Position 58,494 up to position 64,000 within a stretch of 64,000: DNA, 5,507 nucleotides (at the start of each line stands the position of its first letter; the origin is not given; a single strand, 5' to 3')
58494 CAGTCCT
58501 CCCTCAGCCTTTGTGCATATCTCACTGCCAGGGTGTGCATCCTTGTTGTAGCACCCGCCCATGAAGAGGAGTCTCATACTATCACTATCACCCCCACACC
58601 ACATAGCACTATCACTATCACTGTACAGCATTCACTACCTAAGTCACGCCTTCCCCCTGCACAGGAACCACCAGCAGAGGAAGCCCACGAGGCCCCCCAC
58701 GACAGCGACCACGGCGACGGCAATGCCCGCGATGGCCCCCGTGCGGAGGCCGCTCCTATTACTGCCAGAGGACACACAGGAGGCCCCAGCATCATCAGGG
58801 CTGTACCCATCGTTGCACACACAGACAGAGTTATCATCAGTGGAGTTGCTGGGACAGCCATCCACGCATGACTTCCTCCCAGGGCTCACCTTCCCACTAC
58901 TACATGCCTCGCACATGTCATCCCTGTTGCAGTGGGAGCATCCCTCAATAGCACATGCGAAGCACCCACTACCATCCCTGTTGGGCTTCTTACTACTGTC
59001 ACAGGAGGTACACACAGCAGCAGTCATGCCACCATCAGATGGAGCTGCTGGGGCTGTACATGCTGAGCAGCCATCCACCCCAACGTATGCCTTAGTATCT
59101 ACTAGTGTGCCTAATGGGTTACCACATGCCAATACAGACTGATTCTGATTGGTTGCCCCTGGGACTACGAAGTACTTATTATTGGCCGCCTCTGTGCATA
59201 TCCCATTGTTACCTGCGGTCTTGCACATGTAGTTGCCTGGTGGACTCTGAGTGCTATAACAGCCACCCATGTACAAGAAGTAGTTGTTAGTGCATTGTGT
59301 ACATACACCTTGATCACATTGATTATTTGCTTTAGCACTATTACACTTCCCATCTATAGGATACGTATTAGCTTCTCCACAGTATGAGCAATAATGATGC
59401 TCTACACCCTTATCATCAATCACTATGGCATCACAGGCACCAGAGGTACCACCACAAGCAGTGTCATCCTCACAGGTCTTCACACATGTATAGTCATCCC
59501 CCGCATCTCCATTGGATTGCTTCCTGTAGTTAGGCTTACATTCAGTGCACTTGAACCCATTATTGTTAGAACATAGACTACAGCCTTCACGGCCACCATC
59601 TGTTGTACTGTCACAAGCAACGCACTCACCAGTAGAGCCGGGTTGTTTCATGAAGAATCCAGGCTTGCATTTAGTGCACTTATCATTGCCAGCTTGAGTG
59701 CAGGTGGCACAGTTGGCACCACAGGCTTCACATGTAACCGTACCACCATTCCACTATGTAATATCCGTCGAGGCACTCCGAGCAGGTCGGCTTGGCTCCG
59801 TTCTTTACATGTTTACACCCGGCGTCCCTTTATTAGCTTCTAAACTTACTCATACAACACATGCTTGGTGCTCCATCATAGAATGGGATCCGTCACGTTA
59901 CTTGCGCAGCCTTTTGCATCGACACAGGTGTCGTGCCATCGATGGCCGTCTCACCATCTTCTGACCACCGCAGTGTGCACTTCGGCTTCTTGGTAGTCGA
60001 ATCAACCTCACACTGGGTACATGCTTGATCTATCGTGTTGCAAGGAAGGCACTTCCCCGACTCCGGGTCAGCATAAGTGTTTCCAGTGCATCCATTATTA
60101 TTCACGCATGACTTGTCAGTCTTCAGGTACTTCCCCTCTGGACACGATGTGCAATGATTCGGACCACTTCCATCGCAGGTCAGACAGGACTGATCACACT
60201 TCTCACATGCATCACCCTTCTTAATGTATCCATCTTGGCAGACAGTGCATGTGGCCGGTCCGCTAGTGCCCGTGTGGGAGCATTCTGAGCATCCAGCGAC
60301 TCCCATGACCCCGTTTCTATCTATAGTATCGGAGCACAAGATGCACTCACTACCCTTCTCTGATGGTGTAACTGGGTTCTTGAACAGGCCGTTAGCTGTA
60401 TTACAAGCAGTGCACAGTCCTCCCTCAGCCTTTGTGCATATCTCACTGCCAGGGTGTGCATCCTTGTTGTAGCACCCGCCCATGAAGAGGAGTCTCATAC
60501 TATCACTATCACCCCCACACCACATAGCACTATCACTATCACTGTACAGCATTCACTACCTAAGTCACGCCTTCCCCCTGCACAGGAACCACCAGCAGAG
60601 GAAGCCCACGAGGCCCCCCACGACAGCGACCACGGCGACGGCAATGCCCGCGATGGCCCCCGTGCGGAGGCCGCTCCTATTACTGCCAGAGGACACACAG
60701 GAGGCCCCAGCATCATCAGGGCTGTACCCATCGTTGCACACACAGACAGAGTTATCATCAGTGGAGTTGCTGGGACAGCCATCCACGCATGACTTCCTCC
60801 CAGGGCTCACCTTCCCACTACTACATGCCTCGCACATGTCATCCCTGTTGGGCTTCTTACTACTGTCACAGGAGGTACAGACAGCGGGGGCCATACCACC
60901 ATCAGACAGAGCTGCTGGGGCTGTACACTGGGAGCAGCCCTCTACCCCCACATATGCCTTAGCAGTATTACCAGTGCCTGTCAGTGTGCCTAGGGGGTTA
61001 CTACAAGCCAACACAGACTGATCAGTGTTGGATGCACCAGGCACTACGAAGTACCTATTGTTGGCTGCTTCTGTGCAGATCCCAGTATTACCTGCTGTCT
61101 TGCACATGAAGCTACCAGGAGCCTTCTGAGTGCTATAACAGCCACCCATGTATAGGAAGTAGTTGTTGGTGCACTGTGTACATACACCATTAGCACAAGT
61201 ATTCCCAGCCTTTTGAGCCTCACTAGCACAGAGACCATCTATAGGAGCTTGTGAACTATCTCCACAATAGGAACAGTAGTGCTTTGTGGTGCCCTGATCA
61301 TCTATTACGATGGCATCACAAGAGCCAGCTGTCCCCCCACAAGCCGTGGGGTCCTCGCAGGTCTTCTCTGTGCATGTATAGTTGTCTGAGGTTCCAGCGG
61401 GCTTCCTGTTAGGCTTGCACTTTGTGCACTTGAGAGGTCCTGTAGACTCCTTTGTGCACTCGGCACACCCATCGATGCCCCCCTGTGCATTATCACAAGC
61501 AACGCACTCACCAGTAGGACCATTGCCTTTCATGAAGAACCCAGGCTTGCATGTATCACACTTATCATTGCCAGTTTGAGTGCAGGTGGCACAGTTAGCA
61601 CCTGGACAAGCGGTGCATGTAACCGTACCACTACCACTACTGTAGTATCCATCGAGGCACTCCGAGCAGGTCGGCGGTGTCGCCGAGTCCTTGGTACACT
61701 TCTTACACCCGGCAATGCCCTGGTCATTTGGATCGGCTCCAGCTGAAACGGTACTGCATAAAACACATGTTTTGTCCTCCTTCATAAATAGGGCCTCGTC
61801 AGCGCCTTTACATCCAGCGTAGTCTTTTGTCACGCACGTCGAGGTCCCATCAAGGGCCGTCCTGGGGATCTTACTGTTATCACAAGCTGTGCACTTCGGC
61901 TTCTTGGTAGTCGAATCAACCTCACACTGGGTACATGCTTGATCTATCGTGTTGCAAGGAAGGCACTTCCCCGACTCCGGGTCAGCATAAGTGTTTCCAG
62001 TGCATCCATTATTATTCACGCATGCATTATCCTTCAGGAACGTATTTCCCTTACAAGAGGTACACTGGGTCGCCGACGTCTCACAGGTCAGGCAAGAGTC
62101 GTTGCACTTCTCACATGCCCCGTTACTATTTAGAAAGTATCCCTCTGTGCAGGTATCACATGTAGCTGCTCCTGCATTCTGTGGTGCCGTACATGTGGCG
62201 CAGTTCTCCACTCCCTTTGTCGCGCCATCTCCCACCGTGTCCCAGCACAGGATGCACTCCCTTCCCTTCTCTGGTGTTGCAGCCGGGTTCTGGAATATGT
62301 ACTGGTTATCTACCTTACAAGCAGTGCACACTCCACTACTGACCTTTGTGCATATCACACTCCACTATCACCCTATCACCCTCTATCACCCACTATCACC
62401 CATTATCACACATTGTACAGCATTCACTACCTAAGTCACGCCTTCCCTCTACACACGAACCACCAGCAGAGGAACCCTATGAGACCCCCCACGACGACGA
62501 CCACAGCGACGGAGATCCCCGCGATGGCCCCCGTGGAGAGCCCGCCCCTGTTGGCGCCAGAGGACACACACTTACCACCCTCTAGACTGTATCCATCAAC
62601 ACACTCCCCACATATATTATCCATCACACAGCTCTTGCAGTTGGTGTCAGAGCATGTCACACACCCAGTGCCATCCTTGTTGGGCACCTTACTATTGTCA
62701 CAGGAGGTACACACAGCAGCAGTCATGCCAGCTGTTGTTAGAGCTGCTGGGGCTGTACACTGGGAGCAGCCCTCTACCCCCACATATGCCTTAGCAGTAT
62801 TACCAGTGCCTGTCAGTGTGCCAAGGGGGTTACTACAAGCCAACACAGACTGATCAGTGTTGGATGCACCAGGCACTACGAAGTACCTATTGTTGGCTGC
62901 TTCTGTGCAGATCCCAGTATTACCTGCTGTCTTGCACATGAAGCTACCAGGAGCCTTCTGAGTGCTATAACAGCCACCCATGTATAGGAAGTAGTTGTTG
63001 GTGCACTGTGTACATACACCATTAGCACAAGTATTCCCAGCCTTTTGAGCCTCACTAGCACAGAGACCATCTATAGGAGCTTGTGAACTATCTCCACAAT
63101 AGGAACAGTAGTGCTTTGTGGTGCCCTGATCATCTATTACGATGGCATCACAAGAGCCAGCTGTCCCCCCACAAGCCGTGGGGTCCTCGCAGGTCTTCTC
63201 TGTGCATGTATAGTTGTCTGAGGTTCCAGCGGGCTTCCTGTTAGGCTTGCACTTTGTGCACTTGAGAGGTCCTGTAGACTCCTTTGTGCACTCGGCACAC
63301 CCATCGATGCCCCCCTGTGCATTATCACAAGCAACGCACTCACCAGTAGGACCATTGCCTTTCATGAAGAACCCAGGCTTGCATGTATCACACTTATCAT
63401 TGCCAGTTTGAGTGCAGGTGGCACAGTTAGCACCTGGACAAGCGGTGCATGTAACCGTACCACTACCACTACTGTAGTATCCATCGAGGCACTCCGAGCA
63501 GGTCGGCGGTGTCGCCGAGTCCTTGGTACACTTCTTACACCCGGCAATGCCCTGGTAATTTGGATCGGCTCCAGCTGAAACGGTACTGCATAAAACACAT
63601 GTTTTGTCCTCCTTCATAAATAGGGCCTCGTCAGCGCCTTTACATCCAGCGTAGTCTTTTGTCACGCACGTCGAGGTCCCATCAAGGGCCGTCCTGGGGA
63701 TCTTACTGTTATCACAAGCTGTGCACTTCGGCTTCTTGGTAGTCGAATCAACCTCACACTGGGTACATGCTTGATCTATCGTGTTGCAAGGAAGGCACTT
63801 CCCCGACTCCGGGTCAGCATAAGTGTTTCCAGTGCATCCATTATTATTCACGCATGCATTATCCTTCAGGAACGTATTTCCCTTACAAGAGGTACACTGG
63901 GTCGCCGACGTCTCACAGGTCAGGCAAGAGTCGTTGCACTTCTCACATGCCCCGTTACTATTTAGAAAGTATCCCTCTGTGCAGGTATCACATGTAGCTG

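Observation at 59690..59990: Localized patch dense in deletions inside cassette C, more likely a consensus or assembly error than biology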

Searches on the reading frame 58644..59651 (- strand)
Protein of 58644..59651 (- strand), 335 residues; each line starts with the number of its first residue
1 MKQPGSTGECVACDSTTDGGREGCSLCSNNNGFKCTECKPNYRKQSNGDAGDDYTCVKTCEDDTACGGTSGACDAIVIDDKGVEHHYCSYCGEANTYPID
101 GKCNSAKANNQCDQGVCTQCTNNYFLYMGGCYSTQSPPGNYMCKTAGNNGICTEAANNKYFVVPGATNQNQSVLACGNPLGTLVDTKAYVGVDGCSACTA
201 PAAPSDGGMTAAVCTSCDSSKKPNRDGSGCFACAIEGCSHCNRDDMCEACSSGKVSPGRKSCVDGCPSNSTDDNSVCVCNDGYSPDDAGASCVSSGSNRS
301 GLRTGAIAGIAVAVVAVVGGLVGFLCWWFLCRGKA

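Call 20: find_encoding_contigs(protein=window:58644-59651:-, flank=10000, max_places=10)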
Protein window:58644-59651:- (335 aa): no gene with exactly this product is on record in the collection.

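Call 57: search_protein_families(library=pfam, proteins=[window:58644-59651:-])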
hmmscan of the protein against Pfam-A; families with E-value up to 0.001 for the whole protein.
window:58644-59651:- (335 aa): 1 family
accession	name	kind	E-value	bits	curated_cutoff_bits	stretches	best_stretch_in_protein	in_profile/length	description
PF03302.18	VSP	-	2.6e-31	109.3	31.4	1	8-335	91-397/397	Giardia variant-specific surface protein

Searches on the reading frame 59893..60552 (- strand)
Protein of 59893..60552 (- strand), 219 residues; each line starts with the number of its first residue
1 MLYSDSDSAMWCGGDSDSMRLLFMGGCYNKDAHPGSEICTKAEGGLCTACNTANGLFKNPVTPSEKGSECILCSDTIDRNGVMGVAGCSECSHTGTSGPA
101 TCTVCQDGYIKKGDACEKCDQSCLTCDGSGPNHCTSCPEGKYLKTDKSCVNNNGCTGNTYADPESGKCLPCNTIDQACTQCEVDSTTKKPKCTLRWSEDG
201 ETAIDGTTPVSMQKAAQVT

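Call 19: find_encoding_contigs(protein=window:59893-60552:-, flank=10000, max_places=10)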
Protein window:59893-60552:- (219 aa): no gene with exactly this product is on record in the collection.

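Call 57: search_protein_families(library=pfam, proteins=[window:59893-60552:-])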
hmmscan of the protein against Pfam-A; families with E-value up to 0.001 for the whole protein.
window:59893-60552:- (219 aa): 1 family
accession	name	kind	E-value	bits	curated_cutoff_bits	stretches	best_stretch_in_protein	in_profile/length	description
PF03302.18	VSP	-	8.8e-10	38.5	31.4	2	22-157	216-325/397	Giardia variant-specific surface protein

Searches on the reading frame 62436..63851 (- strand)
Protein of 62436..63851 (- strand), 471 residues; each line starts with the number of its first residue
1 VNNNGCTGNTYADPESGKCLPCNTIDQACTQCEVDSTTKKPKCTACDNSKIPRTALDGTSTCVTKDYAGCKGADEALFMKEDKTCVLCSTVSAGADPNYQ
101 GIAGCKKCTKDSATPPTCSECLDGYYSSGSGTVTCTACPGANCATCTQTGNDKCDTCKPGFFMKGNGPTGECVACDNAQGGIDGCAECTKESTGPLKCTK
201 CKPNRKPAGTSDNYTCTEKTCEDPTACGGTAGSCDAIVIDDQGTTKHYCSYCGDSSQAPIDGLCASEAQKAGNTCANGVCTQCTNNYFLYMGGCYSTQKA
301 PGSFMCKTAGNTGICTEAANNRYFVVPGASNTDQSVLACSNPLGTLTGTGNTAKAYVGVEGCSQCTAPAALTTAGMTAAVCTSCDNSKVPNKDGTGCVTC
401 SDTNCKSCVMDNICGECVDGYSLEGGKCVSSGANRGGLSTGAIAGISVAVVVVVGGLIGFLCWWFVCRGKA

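Call 59: search_protein_families(library=pfam, proteins=[window:62436-63851:-])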
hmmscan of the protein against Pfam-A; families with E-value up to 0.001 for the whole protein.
window:62436-63851:- (471 aa): 1 family
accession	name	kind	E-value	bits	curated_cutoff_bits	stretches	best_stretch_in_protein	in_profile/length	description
PF03302.18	VSP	-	1.3e-34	120.2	31.4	1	197-471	124-397/397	Giardia variant-specific surface protein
